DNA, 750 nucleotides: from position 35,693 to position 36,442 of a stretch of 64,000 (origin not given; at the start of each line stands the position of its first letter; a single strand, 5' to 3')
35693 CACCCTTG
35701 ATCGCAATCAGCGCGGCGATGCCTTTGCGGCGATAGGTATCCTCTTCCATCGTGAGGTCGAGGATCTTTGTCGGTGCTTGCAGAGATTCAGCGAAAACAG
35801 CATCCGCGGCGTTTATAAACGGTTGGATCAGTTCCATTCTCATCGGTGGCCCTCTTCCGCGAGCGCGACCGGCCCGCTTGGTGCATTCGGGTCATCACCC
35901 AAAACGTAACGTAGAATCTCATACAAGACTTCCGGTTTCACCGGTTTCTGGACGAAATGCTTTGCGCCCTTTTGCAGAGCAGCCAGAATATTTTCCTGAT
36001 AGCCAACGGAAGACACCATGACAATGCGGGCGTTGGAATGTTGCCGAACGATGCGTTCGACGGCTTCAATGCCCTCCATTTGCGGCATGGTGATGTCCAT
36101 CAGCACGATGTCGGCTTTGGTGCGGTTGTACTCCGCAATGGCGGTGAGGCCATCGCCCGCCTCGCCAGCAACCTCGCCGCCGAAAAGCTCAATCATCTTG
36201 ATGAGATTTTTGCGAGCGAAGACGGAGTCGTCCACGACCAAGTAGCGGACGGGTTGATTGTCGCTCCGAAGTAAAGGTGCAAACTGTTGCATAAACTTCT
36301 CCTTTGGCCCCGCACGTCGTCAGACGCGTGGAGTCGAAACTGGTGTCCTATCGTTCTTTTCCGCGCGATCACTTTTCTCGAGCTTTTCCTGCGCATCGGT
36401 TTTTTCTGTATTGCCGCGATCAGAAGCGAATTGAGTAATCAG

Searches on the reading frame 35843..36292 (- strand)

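Call 28: search_protein_families(library=pfam, proteins=[window:35843-36292:-], max_evalue=0.001)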
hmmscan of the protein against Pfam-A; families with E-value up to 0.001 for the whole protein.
window:35843-36292:- (150 aa): 1 family
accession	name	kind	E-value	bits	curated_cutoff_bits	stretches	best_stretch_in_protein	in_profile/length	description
PF00072.30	Response_reg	-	1.4e-24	86.8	30.2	1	18-127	2-110/111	Response regulator receiver domain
